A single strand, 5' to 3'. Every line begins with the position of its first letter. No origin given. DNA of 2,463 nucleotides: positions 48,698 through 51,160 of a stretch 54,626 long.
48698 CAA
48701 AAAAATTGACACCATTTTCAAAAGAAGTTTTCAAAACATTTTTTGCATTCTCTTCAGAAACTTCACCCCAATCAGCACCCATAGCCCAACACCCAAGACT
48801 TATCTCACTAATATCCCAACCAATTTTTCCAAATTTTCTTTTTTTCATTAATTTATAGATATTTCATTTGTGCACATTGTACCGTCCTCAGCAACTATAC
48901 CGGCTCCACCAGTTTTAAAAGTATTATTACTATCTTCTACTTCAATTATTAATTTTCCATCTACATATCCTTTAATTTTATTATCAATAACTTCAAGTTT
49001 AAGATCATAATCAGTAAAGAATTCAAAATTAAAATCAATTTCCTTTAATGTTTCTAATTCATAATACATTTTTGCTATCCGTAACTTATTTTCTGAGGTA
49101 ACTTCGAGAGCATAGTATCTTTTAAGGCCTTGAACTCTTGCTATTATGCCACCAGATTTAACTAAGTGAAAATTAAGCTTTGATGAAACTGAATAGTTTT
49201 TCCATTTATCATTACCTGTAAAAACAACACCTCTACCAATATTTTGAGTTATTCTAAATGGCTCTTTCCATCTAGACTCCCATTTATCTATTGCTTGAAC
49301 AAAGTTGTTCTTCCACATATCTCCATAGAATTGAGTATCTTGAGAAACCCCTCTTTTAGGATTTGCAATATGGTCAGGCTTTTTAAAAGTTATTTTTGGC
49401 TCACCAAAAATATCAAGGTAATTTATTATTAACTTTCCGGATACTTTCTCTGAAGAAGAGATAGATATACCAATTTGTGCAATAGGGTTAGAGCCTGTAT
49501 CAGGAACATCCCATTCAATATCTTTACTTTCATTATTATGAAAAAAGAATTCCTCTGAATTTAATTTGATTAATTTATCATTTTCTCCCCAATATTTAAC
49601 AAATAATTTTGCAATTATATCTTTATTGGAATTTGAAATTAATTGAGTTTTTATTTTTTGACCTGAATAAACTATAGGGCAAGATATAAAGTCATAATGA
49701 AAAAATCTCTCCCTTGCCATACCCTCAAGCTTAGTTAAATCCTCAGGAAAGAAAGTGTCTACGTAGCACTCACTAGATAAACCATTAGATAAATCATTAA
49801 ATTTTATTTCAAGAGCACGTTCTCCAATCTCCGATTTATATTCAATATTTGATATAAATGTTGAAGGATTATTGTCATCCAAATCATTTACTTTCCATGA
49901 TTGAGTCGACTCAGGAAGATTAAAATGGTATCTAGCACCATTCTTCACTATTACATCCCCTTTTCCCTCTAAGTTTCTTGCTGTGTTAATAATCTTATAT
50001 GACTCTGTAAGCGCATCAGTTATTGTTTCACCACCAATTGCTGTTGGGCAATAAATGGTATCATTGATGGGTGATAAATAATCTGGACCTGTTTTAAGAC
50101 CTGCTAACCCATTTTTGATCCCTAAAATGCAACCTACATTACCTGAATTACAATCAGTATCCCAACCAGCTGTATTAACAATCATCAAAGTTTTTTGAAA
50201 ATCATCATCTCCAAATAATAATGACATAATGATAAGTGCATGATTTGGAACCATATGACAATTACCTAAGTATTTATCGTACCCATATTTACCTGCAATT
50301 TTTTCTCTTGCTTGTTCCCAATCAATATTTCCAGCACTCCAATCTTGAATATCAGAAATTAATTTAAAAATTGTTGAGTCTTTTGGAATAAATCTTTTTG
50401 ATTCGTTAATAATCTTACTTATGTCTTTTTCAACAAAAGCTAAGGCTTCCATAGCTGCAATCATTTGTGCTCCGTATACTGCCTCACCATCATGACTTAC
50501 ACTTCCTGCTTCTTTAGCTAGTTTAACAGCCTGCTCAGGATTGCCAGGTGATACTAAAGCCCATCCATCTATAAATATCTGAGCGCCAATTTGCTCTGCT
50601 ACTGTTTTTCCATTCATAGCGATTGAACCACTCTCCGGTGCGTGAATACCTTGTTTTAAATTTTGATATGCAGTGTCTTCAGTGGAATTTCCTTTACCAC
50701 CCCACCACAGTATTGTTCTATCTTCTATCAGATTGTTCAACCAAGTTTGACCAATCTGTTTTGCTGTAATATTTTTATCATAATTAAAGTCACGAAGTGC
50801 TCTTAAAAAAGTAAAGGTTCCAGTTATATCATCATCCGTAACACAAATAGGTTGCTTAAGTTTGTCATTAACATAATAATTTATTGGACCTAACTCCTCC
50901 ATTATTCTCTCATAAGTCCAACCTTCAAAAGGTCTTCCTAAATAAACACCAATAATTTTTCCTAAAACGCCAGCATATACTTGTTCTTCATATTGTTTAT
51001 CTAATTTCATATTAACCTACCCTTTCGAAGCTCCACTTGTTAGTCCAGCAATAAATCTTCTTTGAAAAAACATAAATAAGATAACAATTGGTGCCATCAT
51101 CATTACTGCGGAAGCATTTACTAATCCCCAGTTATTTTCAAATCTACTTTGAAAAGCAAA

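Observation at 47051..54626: Sugar-type ABC importer with an upstream UTRA-domain regulator and no ATPase gene, wired to an ARH-fold enzyme, an aldo-keto reductase and a nitrilase-family amidase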

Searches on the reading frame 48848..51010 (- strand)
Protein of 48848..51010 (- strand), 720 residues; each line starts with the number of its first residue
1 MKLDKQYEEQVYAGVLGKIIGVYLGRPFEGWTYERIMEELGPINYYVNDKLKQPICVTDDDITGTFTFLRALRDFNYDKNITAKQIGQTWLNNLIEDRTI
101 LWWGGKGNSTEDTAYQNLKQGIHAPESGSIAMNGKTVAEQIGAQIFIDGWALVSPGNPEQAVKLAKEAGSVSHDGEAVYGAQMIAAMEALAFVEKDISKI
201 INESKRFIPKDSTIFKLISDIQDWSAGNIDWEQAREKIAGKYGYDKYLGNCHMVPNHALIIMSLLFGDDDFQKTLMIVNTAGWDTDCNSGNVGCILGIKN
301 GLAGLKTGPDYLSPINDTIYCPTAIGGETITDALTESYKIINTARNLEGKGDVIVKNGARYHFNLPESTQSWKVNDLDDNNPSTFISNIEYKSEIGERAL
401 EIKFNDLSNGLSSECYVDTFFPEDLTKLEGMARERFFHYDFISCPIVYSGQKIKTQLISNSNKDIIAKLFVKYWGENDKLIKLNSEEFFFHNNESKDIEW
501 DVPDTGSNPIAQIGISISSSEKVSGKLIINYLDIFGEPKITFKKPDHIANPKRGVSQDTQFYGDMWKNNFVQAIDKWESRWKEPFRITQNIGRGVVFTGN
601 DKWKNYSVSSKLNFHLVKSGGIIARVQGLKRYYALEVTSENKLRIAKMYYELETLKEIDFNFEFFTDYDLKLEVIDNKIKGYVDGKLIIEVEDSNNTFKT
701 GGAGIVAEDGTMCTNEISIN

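Call 3: search_protein_families(library=pfam, proteins=[window:48848-51010:-], max_evalue=0.01)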
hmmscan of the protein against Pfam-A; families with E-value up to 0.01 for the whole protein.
window:48848-51010:- (720 aa): 2 families
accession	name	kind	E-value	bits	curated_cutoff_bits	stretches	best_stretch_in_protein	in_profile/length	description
PF03747.19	ADP_ribosyl_GH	-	1.8e-53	182.5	26.2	1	14-306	2-285/287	ADP-ribosylglycohydrolase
PF21708.4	Glyco_hydro_59_C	-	0.0087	16.5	27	0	594-705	39-157/175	Galactocerebrosidase, C-terminal lectin domain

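Call 5: search_protein_families(library=ncbifam, proteins=[window:48848-51010:-], max_evalue=0.01)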
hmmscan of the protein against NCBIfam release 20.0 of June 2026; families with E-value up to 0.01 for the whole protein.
window:48848-51010:- (720 aa): 0 families

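Call 6: search_solved_structures(query=window:48848-51010:-, max_evalue=0.01)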
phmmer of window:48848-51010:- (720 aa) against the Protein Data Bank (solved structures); distinct sequences matched with E-value up to 0.01: 0.

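Call 7: find_homologous_proteins(query=window:48848-51010:-, max_evalue=0.00001)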
Query window:48848-51010:- (720 aa): 7672 proteins with E <= 0.00001 among 8000 candidates; the best 120 are listed.
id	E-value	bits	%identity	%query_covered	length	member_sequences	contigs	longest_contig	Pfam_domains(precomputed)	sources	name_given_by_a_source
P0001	0.0e+0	1511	90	100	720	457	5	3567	PF03747.20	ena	-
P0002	0.0e+0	1473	87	100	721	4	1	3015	PF03747.20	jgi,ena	jgi:ADP-ribosylglycohydrolase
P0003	0.0e+0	1323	78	100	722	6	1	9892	PF03747.20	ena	-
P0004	0.0e+0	1300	77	100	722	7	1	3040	PF03747.20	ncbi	-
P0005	0.0e+0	1285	77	100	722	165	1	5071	PF03747.20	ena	-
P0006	0.0e+0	1217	72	99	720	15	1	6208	PF03747.20,PF21708.5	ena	-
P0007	0.0e+0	1186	70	100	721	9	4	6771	PF03747.20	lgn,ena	-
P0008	0.0e+0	1138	68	100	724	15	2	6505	PF03747.20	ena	-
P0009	0.0e+0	1121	67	100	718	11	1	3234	PF03747.20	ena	-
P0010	0.0e+0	1109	66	100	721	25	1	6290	PF03747.20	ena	-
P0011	0.0e+0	1108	65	100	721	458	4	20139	PF03747.20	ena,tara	tara:strand:- start:1102 stop:3267 length:2166 start_codon:yes stop_codon:yes gene_type:complete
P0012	0.0e+0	1107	66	100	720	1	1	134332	PF03747.20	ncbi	-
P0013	0.0e+0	1107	66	100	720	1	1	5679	PF03747.20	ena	-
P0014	0.0e+0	1104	65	100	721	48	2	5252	PF03747.20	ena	-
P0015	0.0e+0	1104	65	100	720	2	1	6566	PF03747.20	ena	-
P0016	0.0e+0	1103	67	100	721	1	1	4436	PF03747.20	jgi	-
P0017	0.0e+0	1103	65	100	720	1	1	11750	PF03747.20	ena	-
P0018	0.0e+0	1103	67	100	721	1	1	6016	PF03747.20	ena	-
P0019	0.0e+0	1102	65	100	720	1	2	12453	PF03747.20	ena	-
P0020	0.0e+0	1101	65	100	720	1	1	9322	PF03747.20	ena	-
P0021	0.0e+0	1101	67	100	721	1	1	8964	PF03747.20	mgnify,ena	mgnify:FL=1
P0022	0.0e+0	1101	66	100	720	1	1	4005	PF03747.20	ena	-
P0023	0.0e+0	1100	65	100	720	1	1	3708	PF03747.20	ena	-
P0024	0.0e+0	1100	65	100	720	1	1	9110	PF03747.20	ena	-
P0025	0.0e+0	1100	67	100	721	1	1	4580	PF03747.20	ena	-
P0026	0.0e+0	1100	65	100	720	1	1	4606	PF03747.20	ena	-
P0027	0.0e+0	1100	65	100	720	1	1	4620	PF03747.20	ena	-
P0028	0.0e+0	1100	65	100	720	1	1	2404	PF03747.20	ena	-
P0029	0.0e+0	1099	67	100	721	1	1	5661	PF03747.20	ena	-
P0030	0.0e+0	1099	65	100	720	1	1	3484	PF03747.20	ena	-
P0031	0.0e+0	1098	65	100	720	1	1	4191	PF03747.20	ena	-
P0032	0.0e+0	1098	65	100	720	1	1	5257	PF03747.20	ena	-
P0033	0.0e+0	1098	65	100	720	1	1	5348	PF03747.20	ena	-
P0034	0.0e+0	1098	67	100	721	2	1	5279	PF03747.20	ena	-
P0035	0.0e+0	1098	65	100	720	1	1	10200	PF03747.20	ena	-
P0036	0.0e+0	1098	65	100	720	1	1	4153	PF03747.20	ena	-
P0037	0.0e+0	1097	65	100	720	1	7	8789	PF03747.20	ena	-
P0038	0.0e+0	1097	65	100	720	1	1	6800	PF03747.20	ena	-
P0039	0.0e+0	1097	64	100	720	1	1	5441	PF03747.20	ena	-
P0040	0.0e+0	1097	65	100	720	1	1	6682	PF03747.20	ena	-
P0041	0.0e+0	1097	65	100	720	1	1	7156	PF03747.20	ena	-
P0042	0.0e+0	1097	65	100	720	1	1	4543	PF03747.20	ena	-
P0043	0.0e+0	1097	66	100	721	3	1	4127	PF03747.20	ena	-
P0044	0.0e+0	1097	65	100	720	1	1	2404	PF03747.20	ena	-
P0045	0.0e+0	1097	66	100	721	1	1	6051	PF03747.20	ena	-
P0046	0.0e+0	1096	65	100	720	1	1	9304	PF03747.20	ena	-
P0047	0.0e+0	1096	65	100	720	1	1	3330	PF03747.20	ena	-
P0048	0.0e+0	1096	65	100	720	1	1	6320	PF03747.20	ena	-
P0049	0.0e+0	1096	65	100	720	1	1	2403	PF03747.20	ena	-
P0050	0.0e+0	1096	64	100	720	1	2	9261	PF03747.20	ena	-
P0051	0.0e+0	1096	66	100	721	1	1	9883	PF03747.20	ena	-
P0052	0.0e+0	1096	64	100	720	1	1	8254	PF03747.20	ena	-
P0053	0.0e+0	1096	64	100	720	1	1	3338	PF03747.20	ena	-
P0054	0.0e+0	1096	65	100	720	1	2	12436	PF03747.20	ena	-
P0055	0.0e+0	1095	65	100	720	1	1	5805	PF03747.20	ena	-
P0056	0.0e+0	1095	65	100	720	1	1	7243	PF03747.20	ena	-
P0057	0.0e+0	1095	64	100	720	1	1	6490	PF03747.20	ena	-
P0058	0.0e+0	1095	65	100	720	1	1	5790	PF03747.20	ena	-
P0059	0.0e+0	1095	66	100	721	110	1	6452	PF03747.20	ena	-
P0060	0.0e+0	1095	64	100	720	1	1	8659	PF03747.20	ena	-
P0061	0.0e+0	1095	64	100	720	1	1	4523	PF03747.20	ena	-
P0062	0.0e+0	1095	66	100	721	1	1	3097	PF03747.20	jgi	-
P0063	0.0e+0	1095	65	100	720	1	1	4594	PF03747.20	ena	-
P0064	0.0e+0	1094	65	100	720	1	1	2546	PF03747.20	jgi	-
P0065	0.0e+0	1094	65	100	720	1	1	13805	PF03747.20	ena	-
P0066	0.0e+0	1094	64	100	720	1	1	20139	PF03747.20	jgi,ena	-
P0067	0.0e+0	1094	65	100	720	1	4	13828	PF03747.20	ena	-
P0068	0.0e+0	1094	65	100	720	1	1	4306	PF03747.20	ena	-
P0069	0.0e+0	1094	64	100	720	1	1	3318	PF03747.20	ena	-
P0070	0.0e+0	1094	65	100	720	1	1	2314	PF03747.20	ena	-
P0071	0.0e+0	1093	65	100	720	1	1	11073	PF03747.20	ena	-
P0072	0.0e+0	1093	64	100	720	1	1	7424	PF03747.20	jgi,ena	-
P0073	0.0e+0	1093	64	100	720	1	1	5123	PF03747.20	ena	-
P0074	0.0e+0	1092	65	100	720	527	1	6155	PF03747.20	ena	-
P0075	0.0e+0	1092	64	100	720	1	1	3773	PF03747.20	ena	-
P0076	0.0e+0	1092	64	100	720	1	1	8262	PF03747.20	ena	-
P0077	0.0e+0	1092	64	100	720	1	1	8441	PF03747.20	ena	-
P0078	0.0e+0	1092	64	100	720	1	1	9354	PF03747.20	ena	-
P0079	0.0e+0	1092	64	100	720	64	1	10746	PF03747.20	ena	-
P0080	0.0e+0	1091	65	100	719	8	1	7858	PF03747.20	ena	-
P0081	0.0e+0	1091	64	100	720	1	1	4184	PF03747.20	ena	-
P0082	0.0e+0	1091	64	100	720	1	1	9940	PF03747.20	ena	-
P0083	0.0e+0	1090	64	100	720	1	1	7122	PF03747.20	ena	-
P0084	0.0e+0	1090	64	100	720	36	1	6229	PF03747.20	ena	-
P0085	0.0e+0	1087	64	100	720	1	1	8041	PF03747.20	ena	-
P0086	0.0e+0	1087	64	100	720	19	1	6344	PF03747.20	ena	-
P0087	0.0e+0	1086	66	100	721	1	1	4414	PF03747.20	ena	-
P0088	0.0e+0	1080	64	100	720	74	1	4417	PF03747.20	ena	-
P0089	0.0e+0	1078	63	100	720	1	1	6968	PF03747.20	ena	-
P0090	0.0e+0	1074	63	100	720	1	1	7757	PF03747.20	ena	-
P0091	0.0e+0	1074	63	100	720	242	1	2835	PF03747.20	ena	-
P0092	0.0e+0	1068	64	100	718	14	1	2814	PF03747.20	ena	-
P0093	0.0e+0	1066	64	100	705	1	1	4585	PF03747.20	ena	-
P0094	0.0e+0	1060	63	100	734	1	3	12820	PF03747.20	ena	-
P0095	0.0e+0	1059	63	100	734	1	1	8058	PF03747.20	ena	-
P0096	0.0e+0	1059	63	100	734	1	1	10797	PF03747.20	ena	-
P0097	0.0e+0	1059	63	100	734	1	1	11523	PF03747.20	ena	-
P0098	0.0e+0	1057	63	100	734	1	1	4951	PF03747.20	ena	-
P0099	0.0e+0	1056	62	99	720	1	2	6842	PF03747.20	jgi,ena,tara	tara:strand:- start:466 stop:2628 length:2163 start_codon:yes stop_codon:yes gene_type:complete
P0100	0.0e+0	1056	65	100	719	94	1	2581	PF03747.20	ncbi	-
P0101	0.0e+0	1055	63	100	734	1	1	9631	PF03747.20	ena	-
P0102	0.0e+0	1052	62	99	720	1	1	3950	PF03747.20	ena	-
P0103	0.0e+0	1052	62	100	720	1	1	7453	PF03747.20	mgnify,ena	mgnify:FL=1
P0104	0.0e+0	1051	62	100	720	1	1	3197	PF03747.20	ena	-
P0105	0.0e+0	1050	62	100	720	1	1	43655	PF03747.20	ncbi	-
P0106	0.0e+0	1047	61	100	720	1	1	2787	PF03747.20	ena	-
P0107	0.0e+0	1044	64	100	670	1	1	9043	PF03747.20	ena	-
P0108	0.0e+0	1042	62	100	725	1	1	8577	PF03747.20,PF21708.5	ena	-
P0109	0.0e+0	1040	63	100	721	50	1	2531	PF03747.20,PF21708.5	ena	-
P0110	0.0e+0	1040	61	100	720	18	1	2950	PF03747.20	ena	-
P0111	0.0e+0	1035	62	100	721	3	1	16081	PF03747.20,PF21708.5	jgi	-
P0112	0.0e+0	1031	62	100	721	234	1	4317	PF03747.20,PF21708.5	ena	-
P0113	0.0e+0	1029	62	100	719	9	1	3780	PF03747.20,PF21708.5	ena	-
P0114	0.0e+0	1026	62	100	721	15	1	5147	PF03747.20,PF21708.5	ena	-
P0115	0.0e+0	1017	61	100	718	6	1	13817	PF03747.20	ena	-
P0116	1.7e-298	1010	60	100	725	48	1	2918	PF03747.20,PF21708.5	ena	-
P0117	9.7e-298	1007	61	100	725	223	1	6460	PF03747.20,PF21708.5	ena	-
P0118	3.4e-297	1006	60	100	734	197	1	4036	PF03747.20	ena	-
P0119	3.9e-297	1005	60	100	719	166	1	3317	PF03747.20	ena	-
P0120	6.9e-297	1005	61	100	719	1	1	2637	PF03747.20,PF21708.5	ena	-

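Call 8: find_encoding_contigs(protein=P0012, flank=10000, max_places=3)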
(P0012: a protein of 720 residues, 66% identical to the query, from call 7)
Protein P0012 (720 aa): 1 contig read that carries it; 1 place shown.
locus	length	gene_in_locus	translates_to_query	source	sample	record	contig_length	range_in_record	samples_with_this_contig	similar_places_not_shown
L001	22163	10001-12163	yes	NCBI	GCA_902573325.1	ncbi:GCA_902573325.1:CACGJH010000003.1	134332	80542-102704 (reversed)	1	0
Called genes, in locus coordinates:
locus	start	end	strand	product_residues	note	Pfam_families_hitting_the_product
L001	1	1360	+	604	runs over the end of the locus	PF00931:NB-ARC (faint), PF02367:TsaE (faint), PF02463:SMC_N (faint), PF03193:RsgA_GTPase (faint), PF00005:ABC_tran, PF05729:NACHT (faint), PF00005:ABC_tran, PF16326:ABC_tran_CTD, +4 more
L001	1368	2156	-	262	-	PF03328:HpcH_HpaI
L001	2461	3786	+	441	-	PF01547:SBP_bac_1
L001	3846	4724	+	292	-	PF00528:BPD_transp_1 (weak)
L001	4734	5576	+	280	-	PF00528:BPD_transp_1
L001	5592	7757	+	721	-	PF03747:ADP_ribosyl_GH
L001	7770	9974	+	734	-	PF03747:ADP_ribosyl_GH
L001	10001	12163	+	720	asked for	PF03747:ADP_ribosyl_GH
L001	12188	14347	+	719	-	PF03747:ADP_ribosyl_GH, PF21708:Glyco_hydro_59_C (weak)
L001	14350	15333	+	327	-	PF00248:Aldo_ket_red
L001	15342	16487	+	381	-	PF07690:MFS_1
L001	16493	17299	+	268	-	PF00795:CN_hydrolase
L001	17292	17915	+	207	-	PF01209:Ubie_methyltran (weak), PF10294:Methyltransf_16 (weak), PF13489:Methyltransf_23, PF05219:DREV (weak), PF13847:Methyltransf_31, PF08241:Methyltransf_11, PF08242:Methyltransf_12, PF13649:Methyltransf_25, +1 more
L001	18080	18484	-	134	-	PF01325:Fe_dep_repress, PF01047:MarR (weak), PF01978:TrmB (weak), PF08220:HTH_DeoR (weak), PF12802:MarR_2 (weak), PF02742:Fe_dep_repr_C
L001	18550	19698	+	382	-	PF11449:ArsP_2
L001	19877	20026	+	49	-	-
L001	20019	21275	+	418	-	PF00275:EPSP_synthase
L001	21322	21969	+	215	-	PF01634:HisG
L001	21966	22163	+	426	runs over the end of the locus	PF00815:Histidinol_dh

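Call 9: find_encoding_contigs(protein=P0105, flank=10000, max_places=3)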
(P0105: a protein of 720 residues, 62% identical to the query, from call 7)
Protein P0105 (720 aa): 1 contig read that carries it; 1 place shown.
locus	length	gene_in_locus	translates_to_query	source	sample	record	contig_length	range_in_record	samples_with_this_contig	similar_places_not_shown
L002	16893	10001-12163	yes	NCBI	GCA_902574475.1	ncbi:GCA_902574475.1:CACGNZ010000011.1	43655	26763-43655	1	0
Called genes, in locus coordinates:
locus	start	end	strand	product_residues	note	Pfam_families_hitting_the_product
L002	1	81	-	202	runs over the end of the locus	PF01810:LysE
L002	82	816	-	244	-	PF03740:PdxJ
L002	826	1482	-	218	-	PF02798:GST_N, PF00043:GST_C, PF14497:GST_C_3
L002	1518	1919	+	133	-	-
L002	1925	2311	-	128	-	PF13778:DUF4174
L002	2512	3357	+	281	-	PF00043:GST_C (faint), PF14497:GST_C_3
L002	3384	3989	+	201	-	PF01323:DSBA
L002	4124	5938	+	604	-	PF02367:TsaE (faint), PF02463:SMC_N (faint), PF03193:RsgA_GTPase (faint), PF00004:AAA (faint), PF00005:ABC_tran, PF05729:NACHT (faint), PF00005:ABC_tran, PF16326:ABC_tran_CTD, +4 more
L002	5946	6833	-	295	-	PF03328:HpcH_HpaI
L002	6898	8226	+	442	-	PF01547:SBP_bac_1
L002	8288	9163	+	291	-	PF00528:BPD_transp_1 (weak)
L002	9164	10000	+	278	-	PF00528:BPD_transp_1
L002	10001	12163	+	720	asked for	PF03747:ADP_ribosyl_GH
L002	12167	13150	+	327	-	PF00248:Aldo_ket_red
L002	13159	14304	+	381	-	PF07690:MFS_1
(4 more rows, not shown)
